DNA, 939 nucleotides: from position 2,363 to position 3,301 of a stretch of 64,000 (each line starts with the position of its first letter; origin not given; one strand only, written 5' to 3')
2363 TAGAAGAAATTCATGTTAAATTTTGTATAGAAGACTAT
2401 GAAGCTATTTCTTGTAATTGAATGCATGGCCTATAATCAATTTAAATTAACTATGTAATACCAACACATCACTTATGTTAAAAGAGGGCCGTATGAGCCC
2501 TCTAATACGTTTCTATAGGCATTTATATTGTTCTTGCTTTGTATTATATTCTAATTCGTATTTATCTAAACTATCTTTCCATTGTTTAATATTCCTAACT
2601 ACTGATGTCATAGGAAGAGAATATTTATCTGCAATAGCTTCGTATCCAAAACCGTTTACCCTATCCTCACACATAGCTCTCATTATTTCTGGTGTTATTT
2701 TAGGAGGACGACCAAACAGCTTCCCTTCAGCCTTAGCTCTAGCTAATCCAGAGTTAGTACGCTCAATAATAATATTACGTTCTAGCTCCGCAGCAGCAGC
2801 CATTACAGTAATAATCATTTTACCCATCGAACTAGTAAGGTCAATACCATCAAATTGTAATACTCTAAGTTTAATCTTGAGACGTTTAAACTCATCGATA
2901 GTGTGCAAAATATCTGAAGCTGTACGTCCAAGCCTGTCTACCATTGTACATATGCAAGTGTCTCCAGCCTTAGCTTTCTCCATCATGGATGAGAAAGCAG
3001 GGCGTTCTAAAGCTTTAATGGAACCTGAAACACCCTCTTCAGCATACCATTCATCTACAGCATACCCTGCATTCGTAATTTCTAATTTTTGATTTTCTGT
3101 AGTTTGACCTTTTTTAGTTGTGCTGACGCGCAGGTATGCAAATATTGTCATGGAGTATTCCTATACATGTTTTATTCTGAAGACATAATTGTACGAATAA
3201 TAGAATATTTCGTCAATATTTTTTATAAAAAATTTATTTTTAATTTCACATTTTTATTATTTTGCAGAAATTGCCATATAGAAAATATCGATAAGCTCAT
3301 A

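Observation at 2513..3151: Orphan small serine recombinase in an apparently lytic, T7-replicon phage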

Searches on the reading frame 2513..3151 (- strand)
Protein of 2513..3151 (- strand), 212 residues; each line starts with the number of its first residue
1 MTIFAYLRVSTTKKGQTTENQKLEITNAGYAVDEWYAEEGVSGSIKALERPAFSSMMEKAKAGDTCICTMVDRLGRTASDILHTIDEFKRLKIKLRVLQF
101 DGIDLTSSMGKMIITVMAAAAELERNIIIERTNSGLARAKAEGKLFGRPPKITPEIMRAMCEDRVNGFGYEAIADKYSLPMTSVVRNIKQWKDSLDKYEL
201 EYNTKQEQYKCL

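Call 3: search_protein_families(library=pfam, proteins=[window:2513-3151:-], max_evalue=0.01)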
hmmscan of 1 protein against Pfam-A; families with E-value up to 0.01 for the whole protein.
window:2513-3151:- (212 aa): 1 family
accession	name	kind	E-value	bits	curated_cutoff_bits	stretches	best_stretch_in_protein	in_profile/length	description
PF00239.26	Resolvase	-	6.6e-38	130.5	23.3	1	4-144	2-144/145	Resolvase, N terminal domain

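Call 5: search_solved_structures(query=window:2513-3151:-, show_alignments=2)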
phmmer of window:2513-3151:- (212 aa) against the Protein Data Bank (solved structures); distinct sequences matched with E-value up to 0.001: 17.
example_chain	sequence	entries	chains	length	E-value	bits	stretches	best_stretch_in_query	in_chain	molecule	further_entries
2gm4_A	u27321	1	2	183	5.3e-23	85.2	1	1-173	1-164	Transposon gamma-delta resolvase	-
4m6f_A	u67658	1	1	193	2.1e-22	83.3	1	4-158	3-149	DNA-invertase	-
1gdt_A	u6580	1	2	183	3.5e-22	82.5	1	1-173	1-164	PROTEIN (GAMMA DELTA RESOLVASE)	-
1zr2_A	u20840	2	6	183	3.8e-22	82.4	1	1-173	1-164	Transposon gamma-delta resolvase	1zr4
3uj3_X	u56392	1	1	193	6.1e-22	81.7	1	4-156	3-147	DNA-invertase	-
5cy1_A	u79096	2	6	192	9.1e-21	77.9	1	1-188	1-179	Transposon Tn3 resolvase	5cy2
1gdr_A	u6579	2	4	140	7.7e-19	71.6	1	1-146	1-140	GAMMA DELTA-RESOLVASE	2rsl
2gm5_A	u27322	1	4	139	1.1e-16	64.5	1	3-139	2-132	Transposon gamma-delta resolvase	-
3guv_A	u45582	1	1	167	3.3e-11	46.7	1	3-147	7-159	Site-specific recombinase, resolvase family protein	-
3bvp_A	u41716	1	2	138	9.6e-11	45.2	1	4-127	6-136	TP901-1 Integrase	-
2r0q_C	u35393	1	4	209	3e-09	40.4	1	4-155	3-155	Putative transposon Tn552 DNA-invertase bin3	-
1ght_A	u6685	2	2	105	1.9e-07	34.4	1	1-111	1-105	TRANSPOSON GAMMA-DELTA RESOLVASE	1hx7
5c32_B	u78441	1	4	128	7e-06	29.4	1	4-126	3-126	Putative transposon Tn552 DNA-invertase bin3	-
5c34_B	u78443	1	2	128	7e-06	29.3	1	4-126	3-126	Putative transposon Tn552 DNA-invertase bin3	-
5c31_A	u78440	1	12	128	1.2e-05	28.6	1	4-126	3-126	Sin, putative plasmid resolvase dimer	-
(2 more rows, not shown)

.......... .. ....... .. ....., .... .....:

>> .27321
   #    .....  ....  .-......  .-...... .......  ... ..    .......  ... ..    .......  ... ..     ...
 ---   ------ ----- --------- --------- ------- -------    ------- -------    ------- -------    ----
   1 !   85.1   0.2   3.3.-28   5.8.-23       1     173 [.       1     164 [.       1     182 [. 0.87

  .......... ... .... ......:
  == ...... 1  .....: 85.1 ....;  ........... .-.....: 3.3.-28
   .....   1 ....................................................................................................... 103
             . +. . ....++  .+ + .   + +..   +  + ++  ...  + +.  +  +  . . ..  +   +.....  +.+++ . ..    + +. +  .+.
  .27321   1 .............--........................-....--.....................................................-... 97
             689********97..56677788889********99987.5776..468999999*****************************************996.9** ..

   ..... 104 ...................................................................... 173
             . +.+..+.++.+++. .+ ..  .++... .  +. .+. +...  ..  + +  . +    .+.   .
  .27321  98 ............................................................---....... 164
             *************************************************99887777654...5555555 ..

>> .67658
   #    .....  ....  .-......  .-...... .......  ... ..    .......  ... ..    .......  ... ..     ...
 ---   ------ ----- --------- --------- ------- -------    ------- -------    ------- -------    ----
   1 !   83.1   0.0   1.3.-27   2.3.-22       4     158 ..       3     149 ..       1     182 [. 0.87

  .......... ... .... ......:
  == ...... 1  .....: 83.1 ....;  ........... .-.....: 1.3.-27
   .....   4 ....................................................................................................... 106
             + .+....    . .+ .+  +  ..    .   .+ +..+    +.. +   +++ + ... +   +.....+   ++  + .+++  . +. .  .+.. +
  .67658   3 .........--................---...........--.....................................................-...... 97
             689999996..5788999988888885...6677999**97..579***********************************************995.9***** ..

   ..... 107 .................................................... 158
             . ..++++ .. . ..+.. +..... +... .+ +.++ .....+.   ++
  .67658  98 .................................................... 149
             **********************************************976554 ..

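Call 9: search_dna_similar(query=window:2513-3151:-, collection=phages, mode=protein, max_rows=30)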
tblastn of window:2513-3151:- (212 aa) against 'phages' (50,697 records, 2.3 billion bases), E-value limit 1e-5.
Records with a match: 558; places in all: 585; records where one place covers at least 80% of the query: 261.
Best place of each record, by identity: <60% 558.
By first word of the organism name: Ralstonia 97; Staphylococcus 94; Escherichia 60; Rhodococcus 38; Streptococcus 36; Bacteriophage 32; Vibrio 21; Mycobacterium 20; Klebsiella 19; Listeria 14; and 46 more.
By host as written in the record: - 86; Ralstonia solanacearum 68; Staphylococcus aureus 36; Rhodococcus erythropolis RIA 643 32; Escherichia coli 24; Klebsiella pneumoniae 19; Listeria monocytogenes 12; Staphylococcus epidermidis 9; and 179 more.
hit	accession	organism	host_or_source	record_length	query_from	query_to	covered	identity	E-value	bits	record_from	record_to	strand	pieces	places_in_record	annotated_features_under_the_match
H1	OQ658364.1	Pseudomonas phage sp.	Pseudomonas aeruginosa PACL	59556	4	187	87%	42.5%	4e-36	139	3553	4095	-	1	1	none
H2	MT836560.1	Bacteriophage sp.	human fecal samples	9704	1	184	87%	42.4%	5e-42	156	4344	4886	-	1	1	record has no annotation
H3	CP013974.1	Erwinia phage LS-2018a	Erwinia tracheiphila MDcuke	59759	3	186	87%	42.2%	2e-40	151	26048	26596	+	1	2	record has no annotation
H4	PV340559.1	Escherichia phage PhiR34_1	Escherichia coli str. K-12 substr. ...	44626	3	186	87%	42.2%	3e-39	148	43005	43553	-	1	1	serine recombinase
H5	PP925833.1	Escherichia phage Kati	Escherichia coli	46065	3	186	87%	42.2%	3e-39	148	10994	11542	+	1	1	DNA invertase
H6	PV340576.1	Escherichia phage PhiR68_2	Escherichia coli ECOR13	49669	3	186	87%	42.2%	3e-39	148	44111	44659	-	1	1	serine recombinase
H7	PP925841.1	Escherichia phage HannyBb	Escherichia coli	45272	3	186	87%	41.6%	1e-38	146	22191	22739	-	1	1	DNA invertase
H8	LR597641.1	Escherichia phage mEp460_ev081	-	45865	3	186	87%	41.6%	1e-38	146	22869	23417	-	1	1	Ser recombinase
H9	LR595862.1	Escherichia phage 2H10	-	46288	3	186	87%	41.6%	1e-38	146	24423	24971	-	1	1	invertase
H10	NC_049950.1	Escherichia phage 2H10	-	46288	3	186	87%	41.6%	1e-38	146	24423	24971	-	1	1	DNA invertase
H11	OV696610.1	Escherichia phage Tritos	-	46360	3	186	87%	41.6%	1e-38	146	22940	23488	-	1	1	site-specific recombinase PinR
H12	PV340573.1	Escherichia phage PhiR63_1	Escherichia coli ECOR13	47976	3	186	87%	41.6%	1e-38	146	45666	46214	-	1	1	serine recombinase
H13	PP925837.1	Escherichia phage Turner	Escherichia coli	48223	3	186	87%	41.1%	7e-38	144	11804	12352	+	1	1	DNA invertase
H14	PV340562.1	Escherichia phage PhiR42_1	Escherichia coli ECOR13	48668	3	186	87%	41.1%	7e-38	144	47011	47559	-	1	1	serine recombinase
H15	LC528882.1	Burkholderia phage FLC5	Burkholderia glumae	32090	4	210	98%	31.8%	4e-16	82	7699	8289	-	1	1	ORF13: serine recombinase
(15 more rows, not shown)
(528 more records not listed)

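Call 14: find_encoding_contigs(protein=window:2513-3151:-, flank=10000, max_places=10)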
Protein window:2513-3151:- (212 aa): 2 contigs read that carry it; 2 places shown.
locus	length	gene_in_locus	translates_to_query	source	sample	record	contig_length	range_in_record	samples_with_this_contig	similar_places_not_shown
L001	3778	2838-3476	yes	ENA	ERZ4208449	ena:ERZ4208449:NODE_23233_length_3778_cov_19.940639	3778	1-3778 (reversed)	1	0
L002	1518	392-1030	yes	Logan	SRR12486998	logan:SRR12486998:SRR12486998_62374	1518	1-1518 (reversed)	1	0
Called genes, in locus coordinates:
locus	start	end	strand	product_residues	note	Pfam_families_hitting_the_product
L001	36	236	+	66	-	-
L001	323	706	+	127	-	-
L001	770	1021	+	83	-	-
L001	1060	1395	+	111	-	-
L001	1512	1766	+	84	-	-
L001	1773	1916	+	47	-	-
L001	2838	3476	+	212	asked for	PF00239:Resolvase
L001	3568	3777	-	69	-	?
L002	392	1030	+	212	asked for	PF00239:Resolvase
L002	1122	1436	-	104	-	-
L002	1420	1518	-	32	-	?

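Call 15: find_related_loci(query=window:2513-3151:-, collection=viral_contigs, flank=10000)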
Query window:2513-3151:- (212 aa) in viral_contigs; peptide patterns used: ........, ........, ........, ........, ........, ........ (x = any residue, [..] = any of these).
34 stretches matched a pattern, but none encodes a relative of the query by tblastn (E <= 1e-3).

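Call 19: find_homologous_proteins(query=window:2513-3151:-, max_evalue=1e-10)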
Query window:2513-3151:- (212 aa): 4785 proteins with E <= 1e-10 among 5343 candidates; the best 120 are listed.
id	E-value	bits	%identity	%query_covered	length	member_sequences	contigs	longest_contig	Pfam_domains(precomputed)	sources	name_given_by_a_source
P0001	3.6e-132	456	97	100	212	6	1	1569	PF00239.27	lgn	-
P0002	1.0e-93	331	70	100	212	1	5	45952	PF00239.27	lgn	-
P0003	1.3e-77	278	59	98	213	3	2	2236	PF00239.27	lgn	-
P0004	2.8e-75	271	61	99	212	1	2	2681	PF00239.27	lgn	-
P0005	7.1e-74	266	58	100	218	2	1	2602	PF00239.27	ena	-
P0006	1.7e-73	265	54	99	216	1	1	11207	PF00239.27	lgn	-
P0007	7.5e-73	263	57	98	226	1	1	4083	PF00239.27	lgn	-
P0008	6.4e-72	260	56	99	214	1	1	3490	PF00239.27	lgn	-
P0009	7.9e-72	259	59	99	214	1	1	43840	PF00239.27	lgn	-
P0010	9.3e-72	259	57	99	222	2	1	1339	PF00239.27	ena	-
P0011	2.7e-71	258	59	99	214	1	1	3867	PF00239.27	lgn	-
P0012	3.8e-70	254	56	100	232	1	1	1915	PF00239.27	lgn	-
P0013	5.1e-70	253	56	99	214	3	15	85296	PF00239.27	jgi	jgi:putative DNA-invertase from lambdoid prophage Rac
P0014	7.1e-70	253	54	99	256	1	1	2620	PF00239.27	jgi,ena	-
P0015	1.0e-69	252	56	99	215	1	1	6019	PF00239.27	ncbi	-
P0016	1.2e-69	252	55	99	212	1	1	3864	PF00239.27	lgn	-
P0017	1.5e-69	252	55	100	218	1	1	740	PF00239.27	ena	-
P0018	2.3e-69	251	57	99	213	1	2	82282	PF00239.27,PF13384.13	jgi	jgi:DNA invertase Pin-like site-specific DNA recombinase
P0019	2.4e-69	251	55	98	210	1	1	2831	PF00239.27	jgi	jgi:putative DNA-invertase from lambdoid prophage Rac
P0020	2.6e-69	251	54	99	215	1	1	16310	PF00239.27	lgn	-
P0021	3.0e-69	251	57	97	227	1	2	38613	PF00239.27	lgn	-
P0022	3.1e-69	251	55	99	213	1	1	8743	PF00239.27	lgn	-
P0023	4.4e-69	250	56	100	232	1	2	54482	PF00239.27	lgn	-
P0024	4.6e-69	250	56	99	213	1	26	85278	PF00239.27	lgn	-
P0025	7.5e-69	250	53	99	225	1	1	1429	PF00239.27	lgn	-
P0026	1.0e-68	249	56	97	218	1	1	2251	PF00239.27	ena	-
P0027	1.3e-68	249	56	99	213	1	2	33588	PF00239.27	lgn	-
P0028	1.3e-68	249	55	99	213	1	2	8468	PF00239.27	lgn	-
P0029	1.8e-68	248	55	99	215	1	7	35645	PF00239.27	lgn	-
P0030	2.3e-68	248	53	99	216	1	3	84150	PF00239.27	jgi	jgi:putative DNA-invertase from lambdoid prophage Rac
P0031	2.8e-68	248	52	99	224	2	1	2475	PF00239.27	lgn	-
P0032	4.2e-68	247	54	99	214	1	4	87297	PF00239.27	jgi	jgi:DNA invertase Pin-like site-specific DNA recombinase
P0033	4.9e-68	247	52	99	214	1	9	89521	PF00239.27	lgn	-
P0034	5.8e-68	247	55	100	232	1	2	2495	PF00239.27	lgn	-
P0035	6.7e-68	246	55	99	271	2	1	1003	PF00239.27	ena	-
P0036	7.8e-68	246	55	99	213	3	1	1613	PF00239.27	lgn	-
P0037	1.0e-67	246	55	99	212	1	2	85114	PF00239.27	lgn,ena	-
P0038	1.9e-67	245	54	99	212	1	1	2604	PF00239.27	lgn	-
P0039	2.8e-67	244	51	99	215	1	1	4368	PF00239.27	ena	-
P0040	3.0e-67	244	55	99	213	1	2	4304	PF00239.27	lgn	-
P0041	3.2e-67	244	53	100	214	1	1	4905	PF00239.27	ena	-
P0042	3.8e-67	244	56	99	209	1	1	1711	PF00239.27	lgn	-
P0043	3.9e-67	244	55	99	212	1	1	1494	PF00239.27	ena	-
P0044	5.6e-67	243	54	100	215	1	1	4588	PF00239.27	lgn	-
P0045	1.0e-66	243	53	99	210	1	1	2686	PF00239.27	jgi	-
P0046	1.1e-66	243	55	99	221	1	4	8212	PF00239.27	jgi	jgi:DNA invertase Pin-like site-specific DNA recombinase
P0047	1.2e-66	242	55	99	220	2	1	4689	PF00239.27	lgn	-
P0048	1.4e-66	242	54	99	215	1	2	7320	PF00239.27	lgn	-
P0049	1.5e-66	242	55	98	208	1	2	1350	PF00239.27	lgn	-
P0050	2.0e-66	242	55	99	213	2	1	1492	PF00239.27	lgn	-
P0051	2.1e-66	242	55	99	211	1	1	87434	PF00239.27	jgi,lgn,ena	-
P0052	2.1e-66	242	55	98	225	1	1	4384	PF00239.27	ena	-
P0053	2.2e-66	242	52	99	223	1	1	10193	PF00239.27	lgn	-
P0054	2.2e-66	242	55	98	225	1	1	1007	PF00239.27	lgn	-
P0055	2.9e-66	241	55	98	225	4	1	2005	PF00239.27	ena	-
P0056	4.6e-66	240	53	99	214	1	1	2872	PF00239.27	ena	-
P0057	4.7e-66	240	53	99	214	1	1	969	PF00239.27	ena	-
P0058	4.9e-66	240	54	99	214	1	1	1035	PF00239.27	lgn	-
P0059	6.0e-66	240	53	98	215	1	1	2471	PF00239.27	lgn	-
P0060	6.4e-66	240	53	99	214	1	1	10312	PF00239.27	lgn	-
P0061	6.8e-66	240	52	99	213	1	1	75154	PF00239.27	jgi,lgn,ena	-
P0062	8.9e-66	240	52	99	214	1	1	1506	PF00239.27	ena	-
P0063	1.3e-65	239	54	99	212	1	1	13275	PF00239.27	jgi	jgi:DNA invertase Pin-like site-specific DNA recombinase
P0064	1.6e-65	239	54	97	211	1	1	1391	PF00239.27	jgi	-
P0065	1.8e-65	239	55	99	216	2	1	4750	PF00239.27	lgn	-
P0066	2.6e-65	238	53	99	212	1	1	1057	PF00239.27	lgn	-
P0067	2.6e-65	238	53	99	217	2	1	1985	PF00239.27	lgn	-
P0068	3.0e-65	238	52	99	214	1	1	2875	PF00239.27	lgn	-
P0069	4.1e-65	237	54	99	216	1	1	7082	PF00239.27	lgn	-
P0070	4.9e-65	237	54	98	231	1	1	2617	PF00239.27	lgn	-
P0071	5.9e-65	237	54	99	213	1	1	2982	PF00239.27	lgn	-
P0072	7.6e-65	237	54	99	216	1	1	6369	PF00239.27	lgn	-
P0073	8.7e-65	236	53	98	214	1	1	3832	PF00239.27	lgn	-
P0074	9.1e-65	236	55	99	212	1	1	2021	PF00239.27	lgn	-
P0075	9.4e-65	236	53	99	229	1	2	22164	PF00239.27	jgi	jgi:putative DNA-invertase from lambdoid prophage Rac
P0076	9.4e-65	236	53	99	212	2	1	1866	PF00239.27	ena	-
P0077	9.7e-65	236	54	99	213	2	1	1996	PF00239.27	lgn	-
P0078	1.1e-64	236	47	99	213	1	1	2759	PF00239.27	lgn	-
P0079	1.2e-64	236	53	99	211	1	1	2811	PF00239.27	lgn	-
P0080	1.8e-64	235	54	99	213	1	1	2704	PF00239.27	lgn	-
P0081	2.4e-64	235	51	98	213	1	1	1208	PF00239.27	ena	-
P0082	4.4e-64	234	53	99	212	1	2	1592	PF00239.27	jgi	-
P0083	4.7e-64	234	51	99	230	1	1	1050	PF00239.27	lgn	-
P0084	4.8e-64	234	53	99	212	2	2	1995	PF00239.27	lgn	-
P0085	8.5e-64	233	52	99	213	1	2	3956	PF00239.27,PF13384.13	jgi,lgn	jgi:DNA invertase Pin-like site-specific DNA recombinase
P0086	1.2e-63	233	52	99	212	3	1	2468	PF00239.27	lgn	-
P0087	1.2e-63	233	53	99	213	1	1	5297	PF00239.27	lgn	-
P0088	1.3e-63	233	54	99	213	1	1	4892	PF00239.27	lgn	-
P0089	1.4e-63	232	52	98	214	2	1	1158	PF00239.27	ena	-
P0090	2.3e-63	232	52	99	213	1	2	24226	PF00239.27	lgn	-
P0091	3.3e-63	231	52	99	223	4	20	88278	PF00239.27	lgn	-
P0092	4.6e-63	231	52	99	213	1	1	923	PF00239.27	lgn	-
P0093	8.7e-63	230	53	99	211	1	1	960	PF00239.27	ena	-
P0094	1.6e-62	229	52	99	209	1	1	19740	PF00239.27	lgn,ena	-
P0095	3.4e-62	228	54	99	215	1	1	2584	PF00239.27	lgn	-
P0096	4.7e-62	227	52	99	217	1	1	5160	PF00239.27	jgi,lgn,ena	-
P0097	5.8e-62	227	50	99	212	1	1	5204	PF00239.27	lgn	-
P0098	6.7e-62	227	50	96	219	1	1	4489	PF00239.27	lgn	-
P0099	8.7e-62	227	51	99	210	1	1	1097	PF00239.27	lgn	-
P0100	1.2e-61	226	51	99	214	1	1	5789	PF00239.27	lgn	-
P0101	1.9e-61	225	51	99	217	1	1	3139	PF00239.27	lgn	-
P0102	2.9e-61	225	53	99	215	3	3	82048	PF00239.27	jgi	-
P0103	6.1e-61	224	52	99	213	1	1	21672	PF00239.27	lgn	-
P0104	8.6e-61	223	51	98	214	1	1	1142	PF00239.27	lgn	-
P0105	1.8e-60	222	48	99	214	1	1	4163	PF00239.27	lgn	-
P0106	2.8e-60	222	50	95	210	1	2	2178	PF00239.27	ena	-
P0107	5.9e-60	221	49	99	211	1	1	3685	PF00239.27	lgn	-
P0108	1.1e-59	220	50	99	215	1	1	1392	PF00239.27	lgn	-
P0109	5.6e-59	217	52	99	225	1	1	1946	PF00239.27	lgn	-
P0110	7.4e-59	217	52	99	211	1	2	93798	PF00239.27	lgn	-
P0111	1.7e-58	216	50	99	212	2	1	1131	PF00239.27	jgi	-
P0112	2.3e-58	215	50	100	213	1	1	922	PF00239.27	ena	-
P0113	2.3e-58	215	47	100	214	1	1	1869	PF00239.27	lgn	-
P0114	4.3e-58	214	50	98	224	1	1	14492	PF00239.27,PF04297.21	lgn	-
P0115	5.1e-58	214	49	99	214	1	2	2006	PF00239.27,PF13384.13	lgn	-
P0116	5.7e-58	214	54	93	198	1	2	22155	PF00239.27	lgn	-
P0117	7.1e-58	214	47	99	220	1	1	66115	PF00239.27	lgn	-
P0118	3.6e-57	211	51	98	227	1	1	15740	PF00239.27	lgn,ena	-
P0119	1.5e-56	209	50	99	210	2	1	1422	PF00239.27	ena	-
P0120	2.2e-56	209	47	98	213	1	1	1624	PF00239.27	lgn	-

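Call 21: find_encoding_contigs(protein=P0002, flank=10000, max_places=3)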
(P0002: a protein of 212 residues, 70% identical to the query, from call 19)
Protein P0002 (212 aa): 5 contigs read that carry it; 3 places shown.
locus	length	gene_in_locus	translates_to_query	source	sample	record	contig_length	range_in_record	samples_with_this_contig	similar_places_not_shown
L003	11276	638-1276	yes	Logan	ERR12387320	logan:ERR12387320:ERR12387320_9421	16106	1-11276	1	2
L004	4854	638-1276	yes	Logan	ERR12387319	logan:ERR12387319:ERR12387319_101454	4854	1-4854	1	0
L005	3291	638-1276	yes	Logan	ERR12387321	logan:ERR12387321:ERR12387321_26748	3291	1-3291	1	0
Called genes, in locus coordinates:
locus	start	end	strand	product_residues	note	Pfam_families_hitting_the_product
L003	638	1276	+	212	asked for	PF00239:Resolvase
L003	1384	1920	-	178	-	PF12850:Metallophos_2 (weak)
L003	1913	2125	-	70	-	-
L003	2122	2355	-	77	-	-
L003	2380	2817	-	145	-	PF01661:Macro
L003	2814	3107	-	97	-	-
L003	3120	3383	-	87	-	-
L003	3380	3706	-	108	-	-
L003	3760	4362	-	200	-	PF00574:CLP_protease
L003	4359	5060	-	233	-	PF02562:PhoH, PF00580:UvrD-helicase (faint), PF13245:AAA_19 (faint), PF13604:AAA_30 (weak)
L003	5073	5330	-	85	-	-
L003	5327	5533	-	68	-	-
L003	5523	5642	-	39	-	-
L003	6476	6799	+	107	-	-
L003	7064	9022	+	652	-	PF17289:Terminase_6C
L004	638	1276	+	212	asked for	PF00239:Resolvase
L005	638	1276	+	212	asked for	PF00239:Resolvase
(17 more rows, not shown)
